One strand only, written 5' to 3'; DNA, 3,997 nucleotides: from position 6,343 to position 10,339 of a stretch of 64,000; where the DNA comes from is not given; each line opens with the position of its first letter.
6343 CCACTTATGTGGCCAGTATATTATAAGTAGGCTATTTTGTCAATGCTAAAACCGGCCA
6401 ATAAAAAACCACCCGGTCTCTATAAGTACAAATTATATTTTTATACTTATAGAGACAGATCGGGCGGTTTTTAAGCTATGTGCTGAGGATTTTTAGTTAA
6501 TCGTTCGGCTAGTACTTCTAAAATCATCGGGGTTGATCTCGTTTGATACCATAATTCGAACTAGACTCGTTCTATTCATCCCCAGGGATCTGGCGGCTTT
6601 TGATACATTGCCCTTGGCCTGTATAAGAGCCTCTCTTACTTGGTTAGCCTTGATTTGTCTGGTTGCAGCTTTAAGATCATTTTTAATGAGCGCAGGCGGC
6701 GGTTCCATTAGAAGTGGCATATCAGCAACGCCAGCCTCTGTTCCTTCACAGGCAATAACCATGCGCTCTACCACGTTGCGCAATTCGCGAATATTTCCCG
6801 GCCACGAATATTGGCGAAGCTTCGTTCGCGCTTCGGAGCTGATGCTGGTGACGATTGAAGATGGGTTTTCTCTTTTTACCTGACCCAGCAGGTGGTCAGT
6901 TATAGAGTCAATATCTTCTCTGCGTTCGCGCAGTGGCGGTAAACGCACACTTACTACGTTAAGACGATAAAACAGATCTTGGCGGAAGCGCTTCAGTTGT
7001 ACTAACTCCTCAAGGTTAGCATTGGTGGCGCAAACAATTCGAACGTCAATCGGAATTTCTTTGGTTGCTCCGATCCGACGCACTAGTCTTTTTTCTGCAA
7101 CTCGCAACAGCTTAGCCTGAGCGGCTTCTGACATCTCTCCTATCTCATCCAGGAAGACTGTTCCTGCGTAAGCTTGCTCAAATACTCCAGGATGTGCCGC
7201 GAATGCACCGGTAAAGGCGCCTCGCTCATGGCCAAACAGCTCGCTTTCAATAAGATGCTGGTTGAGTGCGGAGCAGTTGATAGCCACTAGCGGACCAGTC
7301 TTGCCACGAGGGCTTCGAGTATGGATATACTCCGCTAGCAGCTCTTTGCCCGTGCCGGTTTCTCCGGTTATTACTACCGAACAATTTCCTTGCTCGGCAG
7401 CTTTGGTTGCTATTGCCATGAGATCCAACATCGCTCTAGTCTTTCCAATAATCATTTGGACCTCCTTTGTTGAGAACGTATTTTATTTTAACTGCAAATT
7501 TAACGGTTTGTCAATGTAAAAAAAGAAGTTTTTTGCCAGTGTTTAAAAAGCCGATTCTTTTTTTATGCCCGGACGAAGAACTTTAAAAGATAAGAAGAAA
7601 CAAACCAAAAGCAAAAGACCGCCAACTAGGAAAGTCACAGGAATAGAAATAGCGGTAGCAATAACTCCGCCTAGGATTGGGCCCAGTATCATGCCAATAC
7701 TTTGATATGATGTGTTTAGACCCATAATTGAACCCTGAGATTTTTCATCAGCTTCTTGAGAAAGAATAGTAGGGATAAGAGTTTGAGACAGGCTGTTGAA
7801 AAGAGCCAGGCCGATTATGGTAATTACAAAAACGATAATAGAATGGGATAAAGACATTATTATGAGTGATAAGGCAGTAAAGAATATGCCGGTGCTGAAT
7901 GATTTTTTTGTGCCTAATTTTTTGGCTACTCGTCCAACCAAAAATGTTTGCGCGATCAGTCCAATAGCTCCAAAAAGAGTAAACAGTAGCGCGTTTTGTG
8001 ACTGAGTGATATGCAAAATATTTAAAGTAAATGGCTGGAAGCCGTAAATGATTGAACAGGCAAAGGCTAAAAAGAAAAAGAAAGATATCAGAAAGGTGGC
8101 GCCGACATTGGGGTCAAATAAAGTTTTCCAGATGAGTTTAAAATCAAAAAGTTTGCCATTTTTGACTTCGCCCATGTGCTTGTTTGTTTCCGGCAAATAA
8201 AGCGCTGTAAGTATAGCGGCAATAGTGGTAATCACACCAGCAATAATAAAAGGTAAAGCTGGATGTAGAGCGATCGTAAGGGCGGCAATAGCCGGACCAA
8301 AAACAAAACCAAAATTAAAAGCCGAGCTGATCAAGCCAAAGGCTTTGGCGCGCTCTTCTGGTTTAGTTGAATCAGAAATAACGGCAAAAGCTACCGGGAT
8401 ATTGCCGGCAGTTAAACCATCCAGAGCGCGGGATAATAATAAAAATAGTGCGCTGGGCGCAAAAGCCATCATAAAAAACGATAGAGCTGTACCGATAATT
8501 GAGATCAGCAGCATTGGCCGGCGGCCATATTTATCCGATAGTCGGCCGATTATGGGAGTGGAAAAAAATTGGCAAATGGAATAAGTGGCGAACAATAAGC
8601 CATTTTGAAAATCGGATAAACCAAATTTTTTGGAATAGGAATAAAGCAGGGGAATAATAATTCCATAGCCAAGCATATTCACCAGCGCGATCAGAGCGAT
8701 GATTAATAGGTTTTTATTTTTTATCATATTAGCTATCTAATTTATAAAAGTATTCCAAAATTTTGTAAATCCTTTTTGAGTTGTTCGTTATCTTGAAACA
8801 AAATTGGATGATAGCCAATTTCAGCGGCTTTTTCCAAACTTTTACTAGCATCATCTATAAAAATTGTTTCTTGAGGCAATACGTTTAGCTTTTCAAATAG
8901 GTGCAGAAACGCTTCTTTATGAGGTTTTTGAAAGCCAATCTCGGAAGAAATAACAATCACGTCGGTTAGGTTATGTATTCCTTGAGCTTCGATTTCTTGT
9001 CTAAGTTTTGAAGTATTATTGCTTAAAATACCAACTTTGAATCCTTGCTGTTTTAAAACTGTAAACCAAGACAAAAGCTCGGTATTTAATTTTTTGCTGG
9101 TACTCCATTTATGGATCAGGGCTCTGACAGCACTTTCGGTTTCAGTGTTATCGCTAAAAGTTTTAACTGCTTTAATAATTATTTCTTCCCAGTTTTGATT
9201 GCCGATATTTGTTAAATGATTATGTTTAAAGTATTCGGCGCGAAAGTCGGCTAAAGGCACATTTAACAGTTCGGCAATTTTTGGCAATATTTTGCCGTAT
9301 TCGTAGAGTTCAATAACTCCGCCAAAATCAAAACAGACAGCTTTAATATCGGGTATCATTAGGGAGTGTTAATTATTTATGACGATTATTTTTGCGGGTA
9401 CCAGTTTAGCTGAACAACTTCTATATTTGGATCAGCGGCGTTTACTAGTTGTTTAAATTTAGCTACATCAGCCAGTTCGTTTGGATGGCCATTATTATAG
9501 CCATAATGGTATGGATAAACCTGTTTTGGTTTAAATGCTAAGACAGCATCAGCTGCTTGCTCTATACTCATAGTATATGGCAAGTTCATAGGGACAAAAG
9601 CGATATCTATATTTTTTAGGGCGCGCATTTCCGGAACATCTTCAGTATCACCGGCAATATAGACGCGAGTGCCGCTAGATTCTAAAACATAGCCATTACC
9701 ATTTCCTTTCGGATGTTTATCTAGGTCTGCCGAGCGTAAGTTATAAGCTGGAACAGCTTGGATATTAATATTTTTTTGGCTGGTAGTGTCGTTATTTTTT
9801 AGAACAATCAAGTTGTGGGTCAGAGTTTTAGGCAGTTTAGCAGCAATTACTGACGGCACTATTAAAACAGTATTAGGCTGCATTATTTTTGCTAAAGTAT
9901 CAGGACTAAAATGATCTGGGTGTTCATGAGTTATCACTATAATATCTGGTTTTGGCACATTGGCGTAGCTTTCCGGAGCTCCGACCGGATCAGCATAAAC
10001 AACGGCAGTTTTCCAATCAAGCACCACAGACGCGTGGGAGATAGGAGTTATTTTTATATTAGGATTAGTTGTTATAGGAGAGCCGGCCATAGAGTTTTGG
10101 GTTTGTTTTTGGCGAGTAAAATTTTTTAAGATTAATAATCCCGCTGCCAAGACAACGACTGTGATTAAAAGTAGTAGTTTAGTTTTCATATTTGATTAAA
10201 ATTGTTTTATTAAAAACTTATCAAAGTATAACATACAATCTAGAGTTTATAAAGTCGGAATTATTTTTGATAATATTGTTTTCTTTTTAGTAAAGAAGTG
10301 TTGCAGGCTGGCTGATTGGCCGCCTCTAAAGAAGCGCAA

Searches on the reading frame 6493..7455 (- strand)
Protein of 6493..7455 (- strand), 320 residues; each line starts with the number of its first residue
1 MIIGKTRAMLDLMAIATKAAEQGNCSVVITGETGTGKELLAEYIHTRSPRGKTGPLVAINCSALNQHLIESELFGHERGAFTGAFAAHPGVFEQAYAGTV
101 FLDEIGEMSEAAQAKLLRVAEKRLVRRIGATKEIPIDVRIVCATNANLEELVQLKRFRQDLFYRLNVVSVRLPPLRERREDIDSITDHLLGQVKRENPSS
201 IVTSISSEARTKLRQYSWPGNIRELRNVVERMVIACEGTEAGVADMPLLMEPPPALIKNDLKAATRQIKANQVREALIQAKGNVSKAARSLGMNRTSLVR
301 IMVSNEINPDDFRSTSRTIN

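Call 17: search_protein_families(library=pfam, proteins=[window:6493-7455:-], max_evalue=0.001)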
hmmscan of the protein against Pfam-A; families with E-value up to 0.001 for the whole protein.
window:6493-7455:- (320 aa): 8 families
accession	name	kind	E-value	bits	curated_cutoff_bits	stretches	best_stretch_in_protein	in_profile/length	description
PF00158.32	Sigma54_activat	-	4.3e-63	212.4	20.2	1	2-170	1-167/168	Sigma-54 interaction domain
PF25601.1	AAA_lid_14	-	3.2e-22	78.6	27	1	176-248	1-72/87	AAA+ ATPase lid domain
PF14532.12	Sigma54_activ_2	-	1.8e-17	64.3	25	1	3-175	1-138/138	Sigma-54 interaction domain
PF01078.27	Mg_chelatase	-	2.4e-06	27.5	20.3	1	16-146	14-158/207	Magnesium chelatase, subunit ChlI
PF02954.25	HTH_8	-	3.9e-06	26.9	22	1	273-300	10-37/42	Bacterial regulatory protein, Fis family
PF07728.20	AAA_5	-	3.8e-05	24.1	22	1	27-146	2-123/139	AAA domain (dynein-related subfamily)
PF00493.29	MCM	-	6.3e-05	22.6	23.3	1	18-149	46-176/224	MCM P-loop domain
PF00004.35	AAA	-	0.00012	23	21.2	1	28-150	2-116/131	ATPase family associated with various cellular activities (AAA)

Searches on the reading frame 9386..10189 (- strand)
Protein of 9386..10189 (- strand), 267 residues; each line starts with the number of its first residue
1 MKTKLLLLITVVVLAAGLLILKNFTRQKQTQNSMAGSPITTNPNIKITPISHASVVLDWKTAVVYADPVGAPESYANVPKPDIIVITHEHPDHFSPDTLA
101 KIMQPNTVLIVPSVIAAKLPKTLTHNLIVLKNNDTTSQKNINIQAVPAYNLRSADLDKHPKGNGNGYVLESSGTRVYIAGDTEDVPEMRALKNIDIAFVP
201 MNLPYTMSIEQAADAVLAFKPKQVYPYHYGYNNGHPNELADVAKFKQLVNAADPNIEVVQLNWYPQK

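Call 62: search_protein_families(library=pfam, proteins=[window:9386-10189:-], max_evalue=0.001)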
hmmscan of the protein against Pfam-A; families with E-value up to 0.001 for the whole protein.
window:9386-10189:- (267 aa): 3 families
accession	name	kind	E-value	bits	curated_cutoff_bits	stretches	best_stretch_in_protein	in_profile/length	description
PF13483.12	Lactamase_B_3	-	5.6e-24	85.4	24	1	47-228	2-160/160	Beta-lactamase superfamily domain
PF12706.13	Lactamase_B_2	-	2.5e-20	73.4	27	1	74-229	24-200/200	Beta-lactamase superfamily domain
PF00753.33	Lactamase_B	-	0.00044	20.7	22.7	0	76-94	39-57/196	Metallo-beta-lactamase superfamily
